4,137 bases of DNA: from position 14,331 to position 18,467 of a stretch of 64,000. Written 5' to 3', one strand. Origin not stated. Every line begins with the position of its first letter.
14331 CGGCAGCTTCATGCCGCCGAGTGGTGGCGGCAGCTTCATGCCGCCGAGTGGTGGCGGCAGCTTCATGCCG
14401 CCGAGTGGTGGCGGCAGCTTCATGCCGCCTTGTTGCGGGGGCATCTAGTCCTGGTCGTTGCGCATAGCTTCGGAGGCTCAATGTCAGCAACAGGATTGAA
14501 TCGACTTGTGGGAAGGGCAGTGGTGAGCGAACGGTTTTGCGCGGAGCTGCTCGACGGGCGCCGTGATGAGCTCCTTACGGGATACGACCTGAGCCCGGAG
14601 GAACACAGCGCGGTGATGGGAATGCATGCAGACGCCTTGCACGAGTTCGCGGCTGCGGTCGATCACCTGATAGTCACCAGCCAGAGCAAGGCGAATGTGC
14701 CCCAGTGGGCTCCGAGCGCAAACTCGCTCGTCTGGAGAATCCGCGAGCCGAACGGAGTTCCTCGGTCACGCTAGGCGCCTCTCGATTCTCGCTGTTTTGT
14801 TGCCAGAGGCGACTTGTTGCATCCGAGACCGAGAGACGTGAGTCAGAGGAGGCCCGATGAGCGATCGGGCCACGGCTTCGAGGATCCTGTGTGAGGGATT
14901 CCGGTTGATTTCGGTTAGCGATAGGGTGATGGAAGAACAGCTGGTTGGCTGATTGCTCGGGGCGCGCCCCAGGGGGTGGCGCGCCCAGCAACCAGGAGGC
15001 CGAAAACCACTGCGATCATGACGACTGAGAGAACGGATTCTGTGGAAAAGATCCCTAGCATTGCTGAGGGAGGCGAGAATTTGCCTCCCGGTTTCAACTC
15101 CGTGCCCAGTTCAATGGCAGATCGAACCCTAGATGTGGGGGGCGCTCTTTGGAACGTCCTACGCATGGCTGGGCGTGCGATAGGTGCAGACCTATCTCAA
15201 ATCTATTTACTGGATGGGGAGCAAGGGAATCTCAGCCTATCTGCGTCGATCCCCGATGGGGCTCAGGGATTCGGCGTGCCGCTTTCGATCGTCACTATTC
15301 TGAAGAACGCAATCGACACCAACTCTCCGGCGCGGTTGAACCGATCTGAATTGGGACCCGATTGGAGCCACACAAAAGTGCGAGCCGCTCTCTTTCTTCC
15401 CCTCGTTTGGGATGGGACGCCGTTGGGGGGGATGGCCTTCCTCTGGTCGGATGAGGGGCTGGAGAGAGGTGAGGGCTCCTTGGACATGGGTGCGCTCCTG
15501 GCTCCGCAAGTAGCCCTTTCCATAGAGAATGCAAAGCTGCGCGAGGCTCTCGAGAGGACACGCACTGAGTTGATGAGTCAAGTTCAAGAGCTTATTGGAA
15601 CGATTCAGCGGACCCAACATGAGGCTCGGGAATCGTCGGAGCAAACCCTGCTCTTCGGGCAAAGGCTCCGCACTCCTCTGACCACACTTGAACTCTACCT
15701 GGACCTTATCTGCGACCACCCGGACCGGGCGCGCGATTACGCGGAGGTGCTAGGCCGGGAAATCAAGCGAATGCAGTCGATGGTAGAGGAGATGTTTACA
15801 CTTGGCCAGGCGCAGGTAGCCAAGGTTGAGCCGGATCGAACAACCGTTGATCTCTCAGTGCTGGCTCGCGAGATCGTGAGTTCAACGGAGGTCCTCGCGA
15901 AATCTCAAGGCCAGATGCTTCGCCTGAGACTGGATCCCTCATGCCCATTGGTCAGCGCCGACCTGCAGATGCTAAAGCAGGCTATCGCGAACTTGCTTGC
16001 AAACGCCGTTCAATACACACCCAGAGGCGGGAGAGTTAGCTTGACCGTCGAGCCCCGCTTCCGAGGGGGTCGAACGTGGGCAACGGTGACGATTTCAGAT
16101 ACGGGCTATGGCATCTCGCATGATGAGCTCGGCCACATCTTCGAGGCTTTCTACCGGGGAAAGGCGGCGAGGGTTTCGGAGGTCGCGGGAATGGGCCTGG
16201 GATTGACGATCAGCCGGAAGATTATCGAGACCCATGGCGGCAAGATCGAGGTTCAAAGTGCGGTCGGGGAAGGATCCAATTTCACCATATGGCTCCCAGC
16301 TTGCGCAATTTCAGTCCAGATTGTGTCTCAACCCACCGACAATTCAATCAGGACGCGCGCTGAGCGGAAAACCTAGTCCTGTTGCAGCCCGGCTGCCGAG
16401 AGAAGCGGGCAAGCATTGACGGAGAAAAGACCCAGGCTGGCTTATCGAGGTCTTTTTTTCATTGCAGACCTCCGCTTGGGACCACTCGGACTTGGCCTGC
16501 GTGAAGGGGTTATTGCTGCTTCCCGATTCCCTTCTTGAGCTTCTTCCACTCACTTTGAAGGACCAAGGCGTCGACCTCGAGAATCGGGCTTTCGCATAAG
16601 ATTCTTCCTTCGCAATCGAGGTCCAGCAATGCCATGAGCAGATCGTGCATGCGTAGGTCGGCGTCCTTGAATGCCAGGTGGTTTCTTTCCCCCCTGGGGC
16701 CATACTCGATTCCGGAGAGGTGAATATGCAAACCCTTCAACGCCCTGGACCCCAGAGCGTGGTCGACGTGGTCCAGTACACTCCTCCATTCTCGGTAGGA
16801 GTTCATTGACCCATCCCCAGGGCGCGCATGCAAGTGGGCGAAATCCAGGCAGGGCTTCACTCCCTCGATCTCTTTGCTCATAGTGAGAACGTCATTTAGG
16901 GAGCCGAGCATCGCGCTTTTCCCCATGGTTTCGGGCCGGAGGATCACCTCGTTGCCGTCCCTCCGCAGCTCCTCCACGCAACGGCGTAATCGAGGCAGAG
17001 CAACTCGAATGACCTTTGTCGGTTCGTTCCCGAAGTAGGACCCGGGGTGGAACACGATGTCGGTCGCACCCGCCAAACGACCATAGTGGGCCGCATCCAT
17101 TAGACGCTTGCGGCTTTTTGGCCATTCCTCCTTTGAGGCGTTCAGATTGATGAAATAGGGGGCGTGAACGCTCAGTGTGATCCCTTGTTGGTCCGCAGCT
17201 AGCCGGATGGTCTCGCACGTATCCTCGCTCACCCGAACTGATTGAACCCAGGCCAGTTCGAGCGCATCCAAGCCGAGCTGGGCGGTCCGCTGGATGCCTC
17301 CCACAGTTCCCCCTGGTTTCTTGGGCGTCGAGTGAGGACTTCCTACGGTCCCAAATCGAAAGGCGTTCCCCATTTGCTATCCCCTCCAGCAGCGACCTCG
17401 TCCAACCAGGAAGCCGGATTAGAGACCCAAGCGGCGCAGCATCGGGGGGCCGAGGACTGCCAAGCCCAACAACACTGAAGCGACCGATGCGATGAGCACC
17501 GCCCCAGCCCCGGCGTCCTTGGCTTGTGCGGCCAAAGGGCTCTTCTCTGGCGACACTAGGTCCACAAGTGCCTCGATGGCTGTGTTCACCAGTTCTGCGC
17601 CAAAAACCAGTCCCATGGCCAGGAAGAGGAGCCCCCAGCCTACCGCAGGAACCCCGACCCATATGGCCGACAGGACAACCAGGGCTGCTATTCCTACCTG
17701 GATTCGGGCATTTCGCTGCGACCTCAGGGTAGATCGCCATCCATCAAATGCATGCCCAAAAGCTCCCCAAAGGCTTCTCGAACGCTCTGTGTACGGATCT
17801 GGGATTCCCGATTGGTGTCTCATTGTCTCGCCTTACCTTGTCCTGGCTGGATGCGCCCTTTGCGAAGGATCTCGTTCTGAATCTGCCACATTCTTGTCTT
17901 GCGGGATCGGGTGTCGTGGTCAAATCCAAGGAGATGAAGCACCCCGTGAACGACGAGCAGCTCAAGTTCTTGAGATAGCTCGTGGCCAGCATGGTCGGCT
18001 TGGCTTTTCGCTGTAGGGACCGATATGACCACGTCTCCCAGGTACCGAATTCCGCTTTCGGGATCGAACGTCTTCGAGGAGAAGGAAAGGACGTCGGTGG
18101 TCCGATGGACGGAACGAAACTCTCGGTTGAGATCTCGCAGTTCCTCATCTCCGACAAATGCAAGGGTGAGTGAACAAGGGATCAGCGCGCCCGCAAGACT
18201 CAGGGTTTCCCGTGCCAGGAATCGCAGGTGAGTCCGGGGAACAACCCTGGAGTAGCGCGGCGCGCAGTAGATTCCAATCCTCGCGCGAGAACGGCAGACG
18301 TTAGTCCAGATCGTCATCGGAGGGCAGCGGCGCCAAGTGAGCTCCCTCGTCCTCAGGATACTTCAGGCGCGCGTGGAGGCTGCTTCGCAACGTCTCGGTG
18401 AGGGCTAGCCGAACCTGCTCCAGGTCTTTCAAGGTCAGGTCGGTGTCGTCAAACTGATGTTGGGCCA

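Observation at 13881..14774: Near-perfect 6 x 27-bp tandem repeat, readable as a repeat peptide on either strand, next to an NHLP/LigA-like small ORF and downstream of a STAND-BTAD regulator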

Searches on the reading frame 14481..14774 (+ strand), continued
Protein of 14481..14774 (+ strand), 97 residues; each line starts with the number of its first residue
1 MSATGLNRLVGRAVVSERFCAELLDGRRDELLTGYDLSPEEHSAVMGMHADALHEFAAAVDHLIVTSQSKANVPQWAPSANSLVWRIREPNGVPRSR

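Call 58: list_cluster_members(proteins=[P0001, P0161, P0162, P0168, P0038, P0164])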
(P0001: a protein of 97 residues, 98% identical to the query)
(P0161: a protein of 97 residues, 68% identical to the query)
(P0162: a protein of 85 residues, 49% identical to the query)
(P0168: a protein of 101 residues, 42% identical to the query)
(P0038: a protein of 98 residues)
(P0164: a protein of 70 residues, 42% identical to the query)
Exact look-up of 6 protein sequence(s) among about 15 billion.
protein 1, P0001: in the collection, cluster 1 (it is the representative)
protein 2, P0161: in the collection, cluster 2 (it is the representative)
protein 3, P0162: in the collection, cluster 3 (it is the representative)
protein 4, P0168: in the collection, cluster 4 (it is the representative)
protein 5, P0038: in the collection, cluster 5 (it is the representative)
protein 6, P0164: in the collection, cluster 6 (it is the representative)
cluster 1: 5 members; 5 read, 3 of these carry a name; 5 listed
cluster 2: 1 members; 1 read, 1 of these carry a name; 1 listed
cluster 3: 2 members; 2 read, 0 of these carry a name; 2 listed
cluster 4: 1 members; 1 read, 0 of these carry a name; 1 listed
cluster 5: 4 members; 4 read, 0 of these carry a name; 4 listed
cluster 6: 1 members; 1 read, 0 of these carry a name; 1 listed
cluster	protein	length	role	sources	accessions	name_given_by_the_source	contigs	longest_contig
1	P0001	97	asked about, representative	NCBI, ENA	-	-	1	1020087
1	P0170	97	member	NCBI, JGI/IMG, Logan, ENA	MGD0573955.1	MAG: hypothetical protein ABSB61_01095 [Anaerolineales bacterium] | hypothetical protein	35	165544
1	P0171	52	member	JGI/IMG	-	hypothetical protein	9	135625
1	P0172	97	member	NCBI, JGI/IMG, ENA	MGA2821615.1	MAG: hypothetical protein ABSF61_13325 [Anaerolineales bacterium]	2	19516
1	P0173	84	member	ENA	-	-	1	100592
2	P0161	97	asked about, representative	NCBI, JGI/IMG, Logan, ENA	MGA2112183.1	MAG: hypothetical protein ABSG98_08555 [Anaerolineales bacterium] | hypothetical protein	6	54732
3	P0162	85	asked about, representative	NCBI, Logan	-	-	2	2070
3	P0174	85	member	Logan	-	-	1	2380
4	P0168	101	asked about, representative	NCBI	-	-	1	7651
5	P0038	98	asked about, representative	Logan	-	-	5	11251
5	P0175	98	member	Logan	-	-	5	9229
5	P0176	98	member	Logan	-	-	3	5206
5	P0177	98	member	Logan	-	-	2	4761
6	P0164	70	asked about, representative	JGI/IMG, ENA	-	-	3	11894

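Call 64: search_protein_families(library=ncbifam, max_evalue=1, proteins=[L013:4182-4694:+, L014:4434-4961:+, L013:3662-3847:+, L014:3876-4085:+, L013:3879-4175:+])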
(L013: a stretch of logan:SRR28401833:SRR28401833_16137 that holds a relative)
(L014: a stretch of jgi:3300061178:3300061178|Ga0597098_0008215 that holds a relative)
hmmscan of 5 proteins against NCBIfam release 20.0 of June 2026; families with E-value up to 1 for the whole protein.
L013:4182-4694:+ (171 aa): 0 families

L014:4434-4961:+ (176 aa): 0 families

L013:3662-3847:+ (62 aa): 0 families

L014:3876-4085:+ (70 aa): 1 family
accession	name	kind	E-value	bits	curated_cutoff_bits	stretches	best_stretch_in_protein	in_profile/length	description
NF009711.0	PRK13240.1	equivalog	0.15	11.6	48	1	25-43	3-21/40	photosystem II protein Y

L013:3879-4175:+ (99 aa): 1 family
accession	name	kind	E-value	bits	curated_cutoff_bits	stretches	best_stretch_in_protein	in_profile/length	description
NF038399.1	NH_RiPP_Os17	domain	6e-07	29.5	40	1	4-61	1-59/63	Os1348 family NHLP clan protein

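Call 65: predict_structure(alignment_id=A6)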
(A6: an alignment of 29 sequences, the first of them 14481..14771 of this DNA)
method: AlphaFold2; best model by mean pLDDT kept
length: 97 residues; sequences in the alignment: 29
mean_pLDDT: 66.7   pTM: 0.45
mean pLDDT of the five models: 66.7, 66.6, 66.1, 60.6, 59.8
residues with pLDDT >= 90: 0; 70-90: 61; 50-70: 12; < 50: 24
segments of 3 or more residues with pLDDT < 50: 72-89, 95-97
pLDDT, mean of each block of 10 residues (from residue 1): 71 80 77 74 74 78 70 45 44 47
secondary structure, 60 per line:
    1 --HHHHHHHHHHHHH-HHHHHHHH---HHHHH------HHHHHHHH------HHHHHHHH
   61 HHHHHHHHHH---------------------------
elements in order: H3-15 H17-24 H28-32 H39-46 H53-70

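Call 68: fold_search(model_id=the predicted structure, library=pdb)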
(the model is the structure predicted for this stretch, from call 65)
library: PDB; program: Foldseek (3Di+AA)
matches with E <= 10: 17; with E <= 0.001: 0
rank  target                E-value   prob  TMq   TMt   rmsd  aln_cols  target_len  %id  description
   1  7qiw_j                4.4e+00  0.06  0.26  0.21  12.4        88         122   10  Specific features and methylation sites of a plant ribosome. 60S ribosomal subunit. (released 2022-07-13)
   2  8bmw_E                4.7e+00  0.12  0.40  0.33   5.6        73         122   12  SsoCsm (released 2023-03-01)
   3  4v8p_BU               6.4e+00  0.06  0.28  0.23  13.2        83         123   11  T.thermophila 60S ribosomal subunit in complex with initiation factor 6. (released 2014-07-09)
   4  8azw_n                6.4e+00  0.04  0.26  0.21  12.3        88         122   12  Cryo-EM structure of the plant 60S subunit (released 2023-06-07)
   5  5j0k_B                6.4e+00  0.04  0.23  0.30  13.9        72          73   17  De novo design of protein homo-oligomers with modular hydrogen bond network-mediated specificity (released 2016-05-25)
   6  9h3g_BP               6.8e+00  0.04  0.25  0.21  12.5        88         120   10  Structure of the Arabidopsis thaliana 80S ribosome in complex with P- and E-site tRNAs and mRNA (released 2026-02-04)
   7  9r2z_A                6.8e+00  0.03  0.26  0.30  11.7        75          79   12  RptR transcriptional repressor (released 2025-07-23)
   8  4rqf_B                7.7e+00  0.06  0.29  0.08   7.6        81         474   14  human Seryl-tRNA synthetase dimer complexed with one molecule of tRNAsec (released 2015-11-04)
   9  6now_B                7.7e+00  0.03  0.24  0.15  11.9        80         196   15  Human Mitochondrial Alanyl-tRNA Synthetase C-Ala domain (released 2020-01-22)
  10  4uel_C                8.2e+00  0.07  0.31  0.30   3.4        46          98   26  UCH-L5 in complex with ubiquitin-propargyl bound to the RPN13 DEUBAD domain (released 2015-03-04)
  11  6ql7_M                8.2e+00  0.01  0.19  0.17  27.3        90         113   20  Structure of fatty acid synthase complex with bound gamma subunit from Saccharomyces cerevisiae at 4.6 angstrom (released 2020-03-18)
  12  9r2z_B                8.7e+00  0.03  0.25  0.29  11.6        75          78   12  RptR transcriptional repressor (released 2025-07-23)
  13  8j60_D                8.7e+00  0.02  0.21  0.15   8.9        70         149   21  Structural and mechanistic insight into ribosomal ITS2 RNA processing by nuclease-kinase machinery (released 2024-01-17)
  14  1g9l_MODEL_1_A        9.3e+00  0.05  0.25  0.18  11.6        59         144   15  SOLUTION STRUCTURE OF THE PABC DOMAIN OF HUMAN POLY(A) BINDING PROTEIN (released 2001-03-14)
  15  8gxl_A                9.3e+00  0.02  0.24  0.21  10.0        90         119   18  HUMAN SUGP1 433-577 (released 2022-12-14)
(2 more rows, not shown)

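Call 80: search_protein_families(library=padloc, max_evalue=0.01, proteins=[window:14481-14771:+, L013:3662-3847:+, L013:4182-4694:+])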
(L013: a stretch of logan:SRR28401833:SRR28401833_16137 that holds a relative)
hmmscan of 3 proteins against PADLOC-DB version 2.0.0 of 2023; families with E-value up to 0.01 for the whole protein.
window:14481-14771:+ (97 aa): 0 families

L013:3662-3847:+ (62 aa): 0 families

L013:4182-4694:+ (171 aa): 0 families

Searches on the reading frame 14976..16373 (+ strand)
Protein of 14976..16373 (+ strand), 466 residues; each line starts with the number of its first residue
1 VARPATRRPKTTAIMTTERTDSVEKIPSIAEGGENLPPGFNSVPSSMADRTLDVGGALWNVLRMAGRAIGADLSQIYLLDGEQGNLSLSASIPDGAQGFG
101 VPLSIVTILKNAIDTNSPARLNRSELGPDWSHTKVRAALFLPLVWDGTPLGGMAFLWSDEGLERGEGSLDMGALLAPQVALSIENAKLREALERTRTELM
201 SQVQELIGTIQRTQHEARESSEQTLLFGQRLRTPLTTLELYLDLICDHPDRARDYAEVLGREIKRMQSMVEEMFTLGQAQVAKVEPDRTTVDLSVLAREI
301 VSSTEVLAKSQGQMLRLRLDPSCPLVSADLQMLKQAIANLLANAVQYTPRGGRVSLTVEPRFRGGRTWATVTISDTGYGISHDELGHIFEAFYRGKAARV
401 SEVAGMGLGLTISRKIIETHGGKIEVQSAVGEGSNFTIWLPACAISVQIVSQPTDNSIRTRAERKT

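Call 9: search_protein_families(library=pfam, max_evalue=1, proteins=[window:14976-16373:+])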
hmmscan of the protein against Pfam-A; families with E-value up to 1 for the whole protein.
window:14976-16373:+ (466 aa): 7 families
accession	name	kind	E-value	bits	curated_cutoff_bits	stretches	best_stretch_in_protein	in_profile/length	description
PF02518.31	HATPase_c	-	3.3e-28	98.8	26.4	1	329-442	2-109/111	Histidine kinase-, DNA gyrase B-, and HSP90-like ATPase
PF00512.31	HisKA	-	5.3e-09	36.4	26.9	1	230-279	12-63/66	His Kinase A (phospho-acceptor) domain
PF13492.12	GAF_3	-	1.1e-05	26.3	27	1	58-185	6-129/129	GAF domain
PF13185.12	GAF_2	-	0.00028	21.5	28.6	1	53-184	3-136/136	GAF domain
PF13589.12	HATPase_c_3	-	0.018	15.5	25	1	334-409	4-76/137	Histidine kinase-, DNA gyrase B-, and HSP90-like ATPase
PF01978.25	TrmB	-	0.14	12.4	25.6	1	239-286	12-59/68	Sugar-specific transcriptional regulator TrmB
PF11577.13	NEMO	-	0.25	11.8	23.2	1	183-223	13-52/68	NF-kappa-B essential modulator NEMO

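Call 10: search_protein_families(library=ncbifam, max_evalue=1, proteins=[window:14976-16373:+])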
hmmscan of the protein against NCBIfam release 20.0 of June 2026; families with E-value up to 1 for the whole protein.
window:14976-16373:+ (466 aa): 85 families (the best 25 are shown)
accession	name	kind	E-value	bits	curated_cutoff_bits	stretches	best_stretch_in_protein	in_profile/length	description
NF046044.1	PnpS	equivalog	4.4e-45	154.4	400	1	231-441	181-390/390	two-component system histidine kinase PnpS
TIGR02966.1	phoR_proteo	equivalog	6.9e-45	153.5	334.2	1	231-438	125-331/333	phosphate regulon sensor histidine kinase PhoR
TIGR01386.1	cztS_silS_copS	subfamily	1.2e-43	149.8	292.55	1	195-438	216-454/457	heavy metal sensor histidine kinase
NF033092.0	HK_WalK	equivalog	2.9e-42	145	725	1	230-441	382-593/594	cell wall metabolism sensor histidine kinase WalK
NF008468.0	PRK11360.1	equivalog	3.3e-37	128.2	646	1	231-443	407-609/616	two-component system sensor histidine kinase AtoS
NF040691.1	MtrAB_MtrB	equivalog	9.9e-37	127.1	450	1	230-444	281-494/507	MtrAB system histidine kinase MtrB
NF006800.0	PRK09303.1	equivalog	1.1e-35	123.3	342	1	220-443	150-378/383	histidine kinase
NF041735.1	hist_kin_RppB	equivalog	1.6e-35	122.8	400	1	230-441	226-438/438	two-component system sensor histidine kinase RppB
NF041832.1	near_NosP_CTERM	subfamily_domain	1.2e-31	110.2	400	1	234-451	21-234/370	NahK/ErcS family hybrid sensor histidine kinase/response regulator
NF033091.0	HK_VanS_ACDEFG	equivalog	1.9e-31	109.2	400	1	187-440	41-292/293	vancomycin resistance histidine kinase VanS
NF045595.1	HK_scytonemin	equivalog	2e-31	109.1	865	1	229-442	424-635/637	scytonemin biosynthesis sensor histidine kinase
NF038297.2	hybrid_HK_HrmK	equivalog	2.8e-31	108.8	725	1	231-447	246-462/607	hybrid histidine kinase/response regulator HrmK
NF041880.1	EPS_EpsF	equivalog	3.7e-31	108.2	900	1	229-441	283-492/492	response regulator EpsF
NF008235.0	PRK11006.1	equivalog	6.3e-31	107.7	390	1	229-445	213-426/431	phosphate regulon sensor histidine kinase PhoR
NF007345.0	PRK09835.1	subfamily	4.6e-30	104.6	423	1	230-442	272-480/482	Cu(+)/Ag(+) sensor histidine kinase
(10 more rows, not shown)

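Call 80: search_protein_families(library=padloc, max_evalue=0.01, proteins=[window:15081-16373:+])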
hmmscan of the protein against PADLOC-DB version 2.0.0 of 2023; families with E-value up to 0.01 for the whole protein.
window:15081-16373:+ (431 aa): 3 families
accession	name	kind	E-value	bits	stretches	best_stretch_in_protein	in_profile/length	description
PDLC04647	PDC-M43B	-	1.3e-08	32.3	1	291-394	221-320/347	-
PDLC04650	PDC-M43B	-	1.2e-06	26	1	290-395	219-322/344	-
PDLC04648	PDC-M43B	-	0.0003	17.9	1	290-392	224-323/361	-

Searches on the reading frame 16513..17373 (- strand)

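Call 9: search_protein_families(library=pfam, max_evalue=1, proteins=[window:16513-17373:-])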
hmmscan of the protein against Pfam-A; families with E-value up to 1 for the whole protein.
window:16513-17373:- (287 aa): 1 family
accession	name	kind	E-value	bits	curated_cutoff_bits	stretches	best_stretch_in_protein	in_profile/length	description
PF01261.30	AP_endonuc_2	-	8.1e-30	104.8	31.1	1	28-263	2-230/249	Xylose isomerase-like TIM barrel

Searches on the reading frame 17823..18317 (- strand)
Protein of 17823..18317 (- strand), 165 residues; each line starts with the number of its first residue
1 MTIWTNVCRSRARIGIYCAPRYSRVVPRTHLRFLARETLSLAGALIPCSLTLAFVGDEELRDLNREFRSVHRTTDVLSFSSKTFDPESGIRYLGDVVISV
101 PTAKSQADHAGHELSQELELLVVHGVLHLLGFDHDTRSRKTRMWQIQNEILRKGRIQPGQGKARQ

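Call 10: search_protein_families(library=ncbifam, max_evalue=1, proteins=[window:17823-18317:-])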
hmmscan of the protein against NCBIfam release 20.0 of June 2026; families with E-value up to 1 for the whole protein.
window:17823-18317:- (165 aa): 2 families
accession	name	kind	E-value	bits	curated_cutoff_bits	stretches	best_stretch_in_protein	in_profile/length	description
TIGR00043.2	TIGR00043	equivalog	1.7e-35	121.8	45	1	27-156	10-144/146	rRNA maturation RNase YbeY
NF010570.0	PRK13963.1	equivalog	1.5e-16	60.5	274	1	48-153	150-253/261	rRNA maturation RNase YbeY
